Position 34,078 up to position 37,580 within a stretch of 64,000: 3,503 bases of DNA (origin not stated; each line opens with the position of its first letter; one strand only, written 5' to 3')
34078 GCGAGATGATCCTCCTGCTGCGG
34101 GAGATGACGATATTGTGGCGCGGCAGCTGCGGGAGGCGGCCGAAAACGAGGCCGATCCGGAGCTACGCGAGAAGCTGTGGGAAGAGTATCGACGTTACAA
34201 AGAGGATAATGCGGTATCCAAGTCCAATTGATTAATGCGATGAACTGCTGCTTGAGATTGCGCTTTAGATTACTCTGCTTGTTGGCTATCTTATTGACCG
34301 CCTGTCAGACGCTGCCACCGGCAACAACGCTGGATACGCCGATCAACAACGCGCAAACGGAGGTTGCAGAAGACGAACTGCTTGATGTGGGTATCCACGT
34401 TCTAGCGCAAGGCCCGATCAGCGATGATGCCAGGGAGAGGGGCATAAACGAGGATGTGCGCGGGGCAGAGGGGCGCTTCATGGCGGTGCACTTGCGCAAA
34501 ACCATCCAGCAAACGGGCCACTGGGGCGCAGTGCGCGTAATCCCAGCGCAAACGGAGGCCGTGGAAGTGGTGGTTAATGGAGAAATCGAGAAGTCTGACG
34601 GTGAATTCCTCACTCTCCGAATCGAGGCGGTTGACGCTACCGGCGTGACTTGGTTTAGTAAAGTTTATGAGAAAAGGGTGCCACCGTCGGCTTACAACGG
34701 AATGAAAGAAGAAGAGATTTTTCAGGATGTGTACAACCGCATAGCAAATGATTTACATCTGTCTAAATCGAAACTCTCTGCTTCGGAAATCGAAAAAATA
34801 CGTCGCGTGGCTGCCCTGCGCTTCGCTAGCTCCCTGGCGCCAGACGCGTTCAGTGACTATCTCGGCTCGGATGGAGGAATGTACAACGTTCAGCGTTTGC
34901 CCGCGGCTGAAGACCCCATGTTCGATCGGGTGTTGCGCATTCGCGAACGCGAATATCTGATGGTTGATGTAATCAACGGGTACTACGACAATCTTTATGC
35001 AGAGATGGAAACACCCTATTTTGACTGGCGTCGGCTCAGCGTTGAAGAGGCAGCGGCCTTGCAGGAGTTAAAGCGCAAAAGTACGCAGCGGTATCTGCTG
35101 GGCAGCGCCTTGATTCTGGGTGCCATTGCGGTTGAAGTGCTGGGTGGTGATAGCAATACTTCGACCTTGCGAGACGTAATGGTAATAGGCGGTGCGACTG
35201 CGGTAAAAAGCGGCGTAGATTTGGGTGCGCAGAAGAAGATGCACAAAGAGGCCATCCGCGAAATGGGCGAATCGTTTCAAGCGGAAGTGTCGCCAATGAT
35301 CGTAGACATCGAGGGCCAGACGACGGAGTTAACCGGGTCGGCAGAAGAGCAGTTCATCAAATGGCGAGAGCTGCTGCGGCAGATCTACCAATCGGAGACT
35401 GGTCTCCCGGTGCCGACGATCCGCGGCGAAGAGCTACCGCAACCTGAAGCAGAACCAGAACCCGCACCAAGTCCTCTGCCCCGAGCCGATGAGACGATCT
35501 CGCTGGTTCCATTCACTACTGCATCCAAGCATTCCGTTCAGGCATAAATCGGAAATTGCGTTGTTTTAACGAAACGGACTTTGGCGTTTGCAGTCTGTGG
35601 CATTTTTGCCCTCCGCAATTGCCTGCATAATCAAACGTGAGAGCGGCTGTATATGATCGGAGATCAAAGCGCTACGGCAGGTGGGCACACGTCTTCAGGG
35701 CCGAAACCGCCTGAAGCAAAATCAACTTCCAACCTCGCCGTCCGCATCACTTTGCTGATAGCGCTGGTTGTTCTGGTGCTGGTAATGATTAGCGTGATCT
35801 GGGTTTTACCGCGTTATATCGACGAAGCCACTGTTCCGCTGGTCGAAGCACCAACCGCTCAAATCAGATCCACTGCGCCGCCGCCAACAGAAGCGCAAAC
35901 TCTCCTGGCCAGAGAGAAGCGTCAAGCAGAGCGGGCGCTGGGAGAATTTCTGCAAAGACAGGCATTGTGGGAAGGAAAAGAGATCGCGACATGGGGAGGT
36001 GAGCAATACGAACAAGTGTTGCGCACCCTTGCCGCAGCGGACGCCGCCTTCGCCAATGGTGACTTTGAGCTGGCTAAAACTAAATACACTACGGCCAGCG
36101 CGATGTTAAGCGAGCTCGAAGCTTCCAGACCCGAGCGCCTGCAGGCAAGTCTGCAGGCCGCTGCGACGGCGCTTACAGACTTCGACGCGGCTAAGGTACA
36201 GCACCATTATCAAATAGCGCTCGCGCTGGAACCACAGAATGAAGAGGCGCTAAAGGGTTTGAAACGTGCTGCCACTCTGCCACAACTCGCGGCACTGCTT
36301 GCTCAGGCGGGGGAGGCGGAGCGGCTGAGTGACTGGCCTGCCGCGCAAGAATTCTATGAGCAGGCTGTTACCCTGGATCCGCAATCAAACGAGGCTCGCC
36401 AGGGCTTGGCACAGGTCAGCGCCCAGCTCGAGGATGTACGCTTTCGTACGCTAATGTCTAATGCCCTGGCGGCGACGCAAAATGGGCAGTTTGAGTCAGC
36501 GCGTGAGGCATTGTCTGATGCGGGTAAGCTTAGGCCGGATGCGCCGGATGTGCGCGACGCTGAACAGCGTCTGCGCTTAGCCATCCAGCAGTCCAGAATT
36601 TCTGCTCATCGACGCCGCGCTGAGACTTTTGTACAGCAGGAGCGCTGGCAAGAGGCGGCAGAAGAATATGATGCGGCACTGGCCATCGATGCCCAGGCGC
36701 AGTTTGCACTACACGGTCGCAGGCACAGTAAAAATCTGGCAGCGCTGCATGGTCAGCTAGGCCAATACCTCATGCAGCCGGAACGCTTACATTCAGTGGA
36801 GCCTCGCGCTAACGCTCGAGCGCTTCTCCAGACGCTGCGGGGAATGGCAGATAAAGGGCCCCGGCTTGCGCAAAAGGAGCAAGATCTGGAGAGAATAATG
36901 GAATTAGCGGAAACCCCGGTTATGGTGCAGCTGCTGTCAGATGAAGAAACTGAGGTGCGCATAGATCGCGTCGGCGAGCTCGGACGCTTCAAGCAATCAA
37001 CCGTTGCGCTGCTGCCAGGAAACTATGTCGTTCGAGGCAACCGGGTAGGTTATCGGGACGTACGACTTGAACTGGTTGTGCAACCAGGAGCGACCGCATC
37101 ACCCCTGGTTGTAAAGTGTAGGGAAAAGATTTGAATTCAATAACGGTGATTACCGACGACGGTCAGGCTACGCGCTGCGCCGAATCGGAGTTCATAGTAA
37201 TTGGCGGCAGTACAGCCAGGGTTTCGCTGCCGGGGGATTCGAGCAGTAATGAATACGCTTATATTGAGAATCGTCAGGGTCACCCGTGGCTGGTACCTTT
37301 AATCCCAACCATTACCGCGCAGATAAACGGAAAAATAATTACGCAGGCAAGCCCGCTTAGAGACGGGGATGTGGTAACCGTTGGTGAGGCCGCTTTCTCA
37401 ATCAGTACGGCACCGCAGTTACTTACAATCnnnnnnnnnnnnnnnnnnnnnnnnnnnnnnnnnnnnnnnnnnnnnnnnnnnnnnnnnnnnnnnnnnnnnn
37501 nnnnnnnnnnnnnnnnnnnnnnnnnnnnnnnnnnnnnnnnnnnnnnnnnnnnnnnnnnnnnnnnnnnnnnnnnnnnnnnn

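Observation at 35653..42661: Uncharacterised stator-type operon: MotA/ExbB channel + two vWA-bearing ExbD/TolR-like subunits + FHA-PEGA-FGE-fold protein + TPR protein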

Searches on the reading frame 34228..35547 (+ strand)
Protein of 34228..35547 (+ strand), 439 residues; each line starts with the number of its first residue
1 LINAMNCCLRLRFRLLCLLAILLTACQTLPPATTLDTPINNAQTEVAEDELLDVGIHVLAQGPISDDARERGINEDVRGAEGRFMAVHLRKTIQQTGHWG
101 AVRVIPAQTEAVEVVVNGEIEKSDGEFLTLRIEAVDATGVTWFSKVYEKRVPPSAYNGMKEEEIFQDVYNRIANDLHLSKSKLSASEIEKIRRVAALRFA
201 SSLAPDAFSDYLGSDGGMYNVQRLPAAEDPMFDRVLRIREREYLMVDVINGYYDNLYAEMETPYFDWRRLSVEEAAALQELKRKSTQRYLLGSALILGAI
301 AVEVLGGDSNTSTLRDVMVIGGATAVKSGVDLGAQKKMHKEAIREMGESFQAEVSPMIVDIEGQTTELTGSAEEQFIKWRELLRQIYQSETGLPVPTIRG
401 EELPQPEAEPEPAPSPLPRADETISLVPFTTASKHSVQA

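Call 3: search_protein_families(library=pfam, proteins=[window:34228-35547:+], max_evalue=0.1)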
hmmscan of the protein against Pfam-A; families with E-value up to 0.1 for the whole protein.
window:34228-35547:+ (439 aa): 0 families

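Call 4: search_protein_families(library=ncbifam, proteins=[window:34228-35547:+], max_evalue=0.1)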
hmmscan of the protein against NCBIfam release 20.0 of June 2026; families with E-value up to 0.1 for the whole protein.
window:34228-35547:+ (439 aa): 2 families
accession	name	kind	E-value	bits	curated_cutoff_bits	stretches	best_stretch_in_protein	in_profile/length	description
TIGR01810.1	betA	equivalog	0.033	12.8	732.1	1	209-325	133-255/532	choline dehydrogenase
NF005891.0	PRK07854.1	equivalog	0.096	12.3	237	0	308-364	38-96/243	enoyl-CoA hydratase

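Call 5: search_protein_families(library=padloc, proteins=[window:34228-35547:+], max_evalue=0.1)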
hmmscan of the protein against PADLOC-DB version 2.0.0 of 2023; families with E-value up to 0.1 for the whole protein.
window:34228-35547:+ (439 aa): 0 families

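Call 41: find_homologous_proteins(query=window:34228-35547:+)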
Query window:34228-35547:+ (439 aa): 1057 proteins with E <= 0.001 among 8000 candidates; the best 120 are listed.
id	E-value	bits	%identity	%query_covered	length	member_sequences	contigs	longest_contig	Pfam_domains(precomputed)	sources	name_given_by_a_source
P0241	3.3e-285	964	100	99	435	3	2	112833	-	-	-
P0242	1.1e-231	787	84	97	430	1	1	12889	-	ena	-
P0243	3.2e-220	750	82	94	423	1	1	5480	-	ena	-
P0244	4.2e-219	746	83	92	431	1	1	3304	-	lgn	-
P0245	2.2e-218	744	78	100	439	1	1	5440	-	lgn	-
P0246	1.2e-205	702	82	87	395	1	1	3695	-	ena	-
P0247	2.7e-198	677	76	92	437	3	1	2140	-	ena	-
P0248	8.2e-196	669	77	89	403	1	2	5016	-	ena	-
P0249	2.5e-195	668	76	89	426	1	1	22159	-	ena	-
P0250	1.7e-188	645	71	93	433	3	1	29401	-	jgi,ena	-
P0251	2.5e-188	645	73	88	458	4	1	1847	-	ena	-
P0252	1.4e-185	636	73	89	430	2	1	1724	-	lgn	-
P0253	5.0e-183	627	71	89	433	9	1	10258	-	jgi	jgi:hypothetical protein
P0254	2.1e-182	625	69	92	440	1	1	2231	-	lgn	-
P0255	2.7e-182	625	68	92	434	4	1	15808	-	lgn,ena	-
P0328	2.8e-103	364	44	88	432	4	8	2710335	-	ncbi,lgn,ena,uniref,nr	ncbi:hypothetical protein [Desulfogranum marinum]|uniref:hypothetical protein n=1 Tax=Desulfogranum 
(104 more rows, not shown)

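Call 52: predict_structure(alignment_id=A4)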
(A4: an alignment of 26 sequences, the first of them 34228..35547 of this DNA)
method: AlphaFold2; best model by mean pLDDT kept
length: 439 residues; sequences in the alignment: 26
mean_pLDDT: 80.7   pTM: 0.74
mean pLDDT of the five models: 80.7, 78.4, 77.1, 76.8, 74.7
residues with pLDDT >= 90: 189; 70-90: 146; 50-70: 60; < 50: 44
segments of 3 or more residues with pLDDT < 50: 296-306, 402-407, 422-439
pLDDT, mean of each block of 10 residues (from residue 1): 62 81 60 73 93 97 87 87 96 97 92 96 92 97 95 81 89 97 96 95 90 92 91 92 92 93 89 82 70 52 46 53 61 81 85 83 86 90 88 74 48 61 45 40
secondary structure, 60 per line:
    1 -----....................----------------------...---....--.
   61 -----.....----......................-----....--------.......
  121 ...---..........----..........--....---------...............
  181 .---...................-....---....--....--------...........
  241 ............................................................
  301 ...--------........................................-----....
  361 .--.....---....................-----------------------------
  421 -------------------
elements in order: H6-25 E54-57 H66-70 H75-96 E102-105 E114-123 E127-136 E141-150 H153-156 H166-181 H185-203 H205-208 E212-215 E218-221 H230-303 H312-351 E357-361 E364-368 H372-391
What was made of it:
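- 34228..35547 (+): g439: a lipoprotein with an invariant lipobox Cys26 (34303-34305). It has an alpha/beta domain, a long helical hairpin with a hydrophobic Gly-rich tip (residues 289-335) and a small C-terminal beta/alpha unit. The AF2 model has pLDDT 80.7 and pTM 0.74 (call 52).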

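Call 56: fold_search(model_id=the predicted structure, library=pdb)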
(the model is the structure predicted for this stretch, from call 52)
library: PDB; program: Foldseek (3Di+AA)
matches with E <= 10: 370; with E <= 0.001: 0
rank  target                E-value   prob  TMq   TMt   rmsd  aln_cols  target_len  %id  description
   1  4r40_A                4.7e-03  0.99  0.17  0.18   7.2       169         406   13  Crystal Structure of TolB/Pal complex from Yersinia pestis. (released 2014-09-03)
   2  9kjz_C                5.8e-03  0.33  0.14  0.13  25.4       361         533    9  Cryo-EM structure of the Retron-Eco7 complex (state 3) (released 2025-11-12)
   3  9kjx_D                6.8e-03  0.30  0.13  0.12  25.8       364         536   10  Cryo-EM structure of the Retron-Eco7 complex (state 1) (released 2025-11-12)
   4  3iax_A                1.2e-02  0.99  0.18  0.19   5.5       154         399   12  The crystal structure of the TolB box of Colicin A in complex with TolB reveals important differences in the recruitme (released 2009-10-13)
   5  1c5k                  1.3e-02  0.99  0.18  0.19   6.0       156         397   12  THE STRUCTURE OF TOLB, AN ESSENTIAL COMPONENT OF THE TOL-DEPENDENT TRANSLOCATION SYSTEM AND ITS INTERACTIONS WITH THE TR (released 2000-12-06)
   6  2w8b_A                1.4e-02  0.97  0.17  0.18   6.4       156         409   12  Crystal structure of processed TolB in complex with Pal (released 2009-02-17)
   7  8h1s_B                1.7e-02  0.87  0.16  0.35  10.9       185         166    9  Crystal structure of apo-LptDE complex (released 2023-10-11)
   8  9kjx_C                2.0e-02  0.23  0.14  0.13  25.1       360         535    9  Cryo-EM structure of the Retron-Eco7 complex (state 1) (released 2025-11-12)
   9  4pwz_B                2.1e-02  0.99  0.19  0.20   5.6       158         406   11  Crystal structure of TolB protein from Yersinia pestis CO92 (released 2014-04-02)
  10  4pwz_A                2.1e-02  0.98  0.18  0.20   6.6       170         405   11  Crystal structure of TolB protein from Yersinia pestis CO92 (released 2014-04-02)
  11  9kjz_B                2.2e-02  0.18  0.12  0.11  28.7       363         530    8  Cryo-EM structure of the Retron-Eco7 complex (state 3) (released 2025-11-12)
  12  2ivz_A                2.4e-02  0.90  0.15  0.17   6.4       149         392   13  Structure of TolB in complex with a peptide of the colicin E9 T- domain (released 2006-08-16)
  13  2hqs_A                2.5e-02  0.96  0.18  0.19   6.2       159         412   11  Crystal structure of TolB/Pal complex (released 2007-04-03)
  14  4r40_C                2.6e-02  0.89  0.17  0.18   6.7       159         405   11  Crystal Structure of TolB/Pal complex from Yersinia pestis. (released 2014-09-03)
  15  9n6b_A                2.6e-02  0.20  0.12  0.11  26.6       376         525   10  Structure of the retron IA complex with HNH nuclease in the "up" orientation (released 2025-04-23)
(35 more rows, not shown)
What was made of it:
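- Closest known: Tol-Pal system. Same: The operon also holds a periplasmic TPR protein (compare CpoB) and a lipoprotein whose alpha/beta domain weakly resembles the TolB N-terminal domain (call 56).
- Tried and rejected: The TolB-N, LptE and PqiC similarity is tentative (call 56).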

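Call 78: find_encoding_contigs(protein=P0241, flank=2000, max_places=3)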
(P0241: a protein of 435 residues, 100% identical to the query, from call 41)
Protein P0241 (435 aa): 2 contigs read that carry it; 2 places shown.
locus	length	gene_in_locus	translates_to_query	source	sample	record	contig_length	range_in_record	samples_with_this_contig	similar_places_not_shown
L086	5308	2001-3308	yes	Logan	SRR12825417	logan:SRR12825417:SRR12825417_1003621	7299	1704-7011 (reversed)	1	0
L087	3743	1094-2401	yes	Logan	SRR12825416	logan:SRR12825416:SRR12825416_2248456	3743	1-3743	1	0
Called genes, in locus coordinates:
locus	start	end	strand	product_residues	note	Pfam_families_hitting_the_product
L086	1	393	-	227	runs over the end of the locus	?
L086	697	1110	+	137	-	PF16231:DUF4890 (weak)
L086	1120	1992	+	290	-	-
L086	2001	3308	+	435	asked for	-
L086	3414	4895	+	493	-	PF13428:TPR_14 (faint), PF00515:TPR_1 (faint), PF07719:TPR_2 (faint), PF13414:TPR_11 (faint)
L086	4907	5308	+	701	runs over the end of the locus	?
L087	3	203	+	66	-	?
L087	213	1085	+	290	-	-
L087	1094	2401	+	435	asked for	-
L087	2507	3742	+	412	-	?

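Call 79: find_encoding_contigs(protein=P0328, flank=10000, max_places=2)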
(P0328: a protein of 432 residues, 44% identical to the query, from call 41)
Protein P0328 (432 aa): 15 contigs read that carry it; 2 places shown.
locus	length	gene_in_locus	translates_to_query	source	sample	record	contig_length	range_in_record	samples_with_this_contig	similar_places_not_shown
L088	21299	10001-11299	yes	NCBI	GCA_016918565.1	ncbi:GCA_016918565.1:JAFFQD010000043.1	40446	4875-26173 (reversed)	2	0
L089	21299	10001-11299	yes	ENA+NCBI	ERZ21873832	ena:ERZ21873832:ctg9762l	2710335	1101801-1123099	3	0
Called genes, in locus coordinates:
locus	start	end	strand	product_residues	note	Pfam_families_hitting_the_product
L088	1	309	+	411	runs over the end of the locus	PF00291:PALP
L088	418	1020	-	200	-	PF03458:Gly_transporter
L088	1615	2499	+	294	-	-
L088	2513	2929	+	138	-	-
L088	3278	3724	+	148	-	PF09335:VTT_dom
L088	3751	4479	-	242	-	PF00005:ABC_tran, PF13304:AAA_21 (faint), PF12399:BCA_ABC_TP_C (weak)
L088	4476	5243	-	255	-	PF00005:ABC_tran, PF13304:AAA_21 (faint), PF12399:BCA_ABC_TP_C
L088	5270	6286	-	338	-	PF02653:BPD_transp_2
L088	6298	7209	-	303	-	PF02653:BPD_transp_2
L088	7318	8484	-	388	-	PF13433:Peripla_BP_5, PF13458:Peripla_BP_6, PF01094:ANF_receptor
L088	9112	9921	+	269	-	-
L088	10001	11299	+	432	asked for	-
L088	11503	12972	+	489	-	PF07719:TPR_2 (faint)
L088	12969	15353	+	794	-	PF13620:CarboxypepD_reg (faint), PF13715:CarbopepD_reg_2 (faint), PF08308:PEGA, PF03781:FGE-sulfatase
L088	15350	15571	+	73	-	-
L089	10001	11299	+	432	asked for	-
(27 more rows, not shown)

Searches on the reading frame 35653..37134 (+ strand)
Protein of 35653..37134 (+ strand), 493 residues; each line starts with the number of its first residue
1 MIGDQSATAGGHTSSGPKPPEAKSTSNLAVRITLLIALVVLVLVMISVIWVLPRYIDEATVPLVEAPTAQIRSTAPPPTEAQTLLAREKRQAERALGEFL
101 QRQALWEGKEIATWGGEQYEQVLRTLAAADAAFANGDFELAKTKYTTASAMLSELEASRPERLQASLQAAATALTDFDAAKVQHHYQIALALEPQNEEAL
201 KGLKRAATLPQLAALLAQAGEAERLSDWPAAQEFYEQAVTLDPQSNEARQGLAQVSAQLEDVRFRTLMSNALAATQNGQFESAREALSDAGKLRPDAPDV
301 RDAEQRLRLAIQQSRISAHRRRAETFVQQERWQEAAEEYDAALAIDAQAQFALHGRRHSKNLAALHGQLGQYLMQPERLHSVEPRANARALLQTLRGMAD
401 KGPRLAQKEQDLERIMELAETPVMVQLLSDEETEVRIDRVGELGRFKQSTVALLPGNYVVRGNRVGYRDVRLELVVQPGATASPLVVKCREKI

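Call 3: search_protein_families(library=pfam, proteins=[window:35653-37134:+], max_evalue=0.1)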
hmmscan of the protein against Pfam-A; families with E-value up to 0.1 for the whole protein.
window:35653-37134:+ (493 aa): 12 families
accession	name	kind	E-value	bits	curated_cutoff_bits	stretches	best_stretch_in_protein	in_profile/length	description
PF13414.12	TPR_11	-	1.6e-09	37.7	26.8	1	325-348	3-26/42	TPR repeat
PF07719.23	TPR_2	-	6.2e-09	35.7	27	1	318-346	3-31/34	Tetratricopeptide repeat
PF13428.12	TPR_14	-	1.3e-06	28.9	23.5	1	213-255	2-44/44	Tetratricopeptide repeat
PF00515.34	TPR_1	-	1.9e-05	24.7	27.8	0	318-346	3-31/34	Tetratricopeptide repeat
PF13432.12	TPR_16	-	0.00018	22.3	32.7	1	216-261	1-46/65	Tetratricopeptide repeat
PF13424.12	TPR_12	-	0.00038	21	30.1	1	317-372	4-61/77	Tetratricopeptide repeat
PF13371.12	TPR_9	-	0.00081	19.8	35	1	270-308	35-73/73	Tetratricopeptide repeat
PF14863.12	Alkyl_sulf_dimr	-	0.012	16.5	26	1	209-259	66-116/139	Alkyl sulfatase dimerisation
PF13181.12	TPR_8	-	0.021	15.4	25.7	0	230-244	19-33/34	Tetratricopeptide repeat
PF02561.19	FliS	-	0.022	15.5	26.7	0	119-158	22-61/115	Flagellar protein FliS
PF14559.12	TPR_19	-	0.033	15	25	1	227-261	6-40/68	Tetratricopeptide repeat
PF13176.12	TPR_7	-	0.065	13.8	27.9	0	223-246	10-35/36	Tetratricopeptide repeat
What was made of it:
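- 35653..37134 (+): TPR493: a short cytoplasmic N-terminus, a TM helix (residues 34-52), periplasmic TPR repeats and a C-terminal beta-sandwich of about 70 aa resembling PEGA/CarboxypepD_reg. Pfam TPR_11 E 1.6e-9 and TPR_2 E 6e-9 (call 3).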

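Call 4: search_protein_families(library=ncbifam, proteins=[window:35653-37134:+], max_evalue=0.1)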
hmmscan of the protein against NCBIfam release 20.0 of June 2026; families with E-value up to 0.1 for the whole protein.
window:35653-37134:+ (493 aa): 5 families
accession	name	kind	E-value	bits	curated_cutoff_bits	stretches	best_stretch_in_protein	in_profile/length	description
NF008589.1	PRK11556.1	equivalog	0.0003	19.8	391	1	317-428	48-162/392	MdtA/MuxA family multidrug efflux RND transporter periplasmic adaptor subunit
TIGR00990.1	3a0801s09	subfamily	0.0014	17.4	757.25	1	175-263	481-559/615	mitochondrial import receptor subunit TOM70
TIGR02917.1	PEP_TPR_lipo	equivalog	0.0061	14.5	312.2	1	210-345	122-256/899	XrtA/PEP-CTERM system TPR-repeat protein PrsT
TIGR00823.1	EIIA-LAC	subfamily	0.02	15.1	136.95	0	265-292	18-45/99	lactose-specific PTS transporter subunit IIA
NF042912.1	Amuc_1098_fam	equivalog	0.052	11.6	750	0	98-257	38-200/805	Amuc_1098 family type IV pilus outer membrane protein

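Call 5: search_protein_families(library=padloc, proteins=[window:35653-37134:+], max_evalue=0.1)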
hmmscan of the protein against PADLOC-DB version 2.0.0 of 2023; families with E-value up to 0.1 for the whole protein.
window:35653-37134:+ (493 aa): 0 families

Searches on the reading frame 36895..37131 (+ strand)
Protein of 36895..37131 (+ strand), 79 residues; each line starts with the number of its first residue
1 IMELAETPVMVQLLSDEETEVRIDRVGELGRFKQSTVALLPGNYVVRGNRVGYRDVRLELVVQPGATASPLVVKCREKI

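Call 70: search_protein_families(library=pfam, proteins=[window:36895-37131:+], max_evalue=10)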
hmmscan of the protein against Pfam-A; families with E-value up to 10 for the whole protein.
window:36895-37131:+ (79 aa): 2 families
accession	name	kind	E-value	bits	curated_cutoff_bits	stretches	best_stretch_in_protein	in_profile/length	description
PF13620.12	CarboxypepD_reg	-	0.056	14.2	32.3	1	25-68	33-75/82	Carboxypeptidase regulatory-like domain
PF24721.1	HAB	-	0.18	12.6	27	1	43-68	6-32/81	Half a barrel family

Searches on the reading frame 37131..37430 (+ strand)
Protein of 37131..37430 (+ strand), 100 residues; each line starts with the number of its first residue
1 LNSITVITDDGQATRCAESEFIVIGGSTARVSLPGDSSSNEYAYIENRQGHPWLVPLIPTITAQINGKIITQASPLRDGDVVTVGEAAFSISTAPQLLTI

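Call 58: search_solved_structures(query=A6, max_evalue=10)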
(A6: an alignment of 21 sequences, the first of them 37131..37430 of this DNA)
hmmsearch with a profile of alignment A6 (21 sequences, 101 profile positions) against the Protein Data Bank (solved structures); distinct sequences matched with E-value up to 10: 29.
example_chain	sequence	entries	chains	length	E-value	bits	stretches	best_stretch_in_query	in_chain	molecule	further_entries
2fez_A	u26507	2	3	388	0.00015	24.7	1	20-96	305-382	Probable regulatory protein embR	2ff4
5fwh_A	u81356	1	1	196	0.00028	23.8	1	47-83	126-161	ESSC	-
3fm8_A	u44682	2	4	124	0.0008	22.3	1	25-89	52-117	Kinesin-like protein KIF13B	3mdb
6i2q_B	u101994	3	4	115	0.0039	20.2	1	26-92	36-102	Glycogen accumulation regulator GarA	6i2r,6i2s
2aff_A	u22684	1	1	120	0.004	20.1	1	30-94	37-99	Antigen KI-67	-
1r21_A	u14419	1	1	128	0.0047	19.9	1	30-94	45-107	Antigen Ki-67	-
8p5r_G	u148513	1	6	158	0.0054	19.7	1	26-92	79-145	Glycogen accumulation regulator GarA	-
6cah_A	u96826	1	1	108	0.012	18.6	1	24-92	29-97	ABC transporter ATP-binding/permease protein Rv1747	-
2kkl_A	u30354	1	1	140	0.012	18.5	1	26-92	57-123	Uncharacterized protein Mb1858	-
2kfu_A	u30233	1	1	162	0.016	18.2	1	26-92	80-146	Rv1827 pThr 22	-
6i2p_D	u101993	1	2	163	0.016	18.2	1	26-92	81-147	Glycogen accumulation regulator GarA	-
7rj3_A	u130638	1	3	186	0.022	17.7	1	26-92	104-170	Glycogen accumulation regulator GarA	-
3po8_A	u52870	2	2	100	0.042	16.8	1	24-94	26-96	Putative uncharacterized protein TB39.8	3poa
2g1l_A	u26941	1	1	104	0.043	16.8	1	24-90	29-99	Kinesin-like protein KIF1C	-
2lc1_A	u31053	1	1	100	0.058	16.4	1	24-94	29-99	Putative uncharacterized protein TB39.8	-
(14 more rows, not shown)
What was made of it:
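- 37131..39470 (+): FGE779: a cytoplasmic FHA-like domain (residues 1-95), a TM helix (128-146), five periplasmic PEGA domains and a non-catalytic FGE-fold domain (519-776). An alternative start is the GTG at 37146. The N-domain profile hits FHA domains (EmbR 1.5e-4, EssC, KIF13B, GarA; call 58).
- On FHA domain (pThr-binding): A profile of 21 N-domains hits FHA domains almost exclusively in the PDB (EmbR 1.5e-4, EssC 2.8e-4, KIF13B 8e-4, GarA, Ki-67; call 58).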
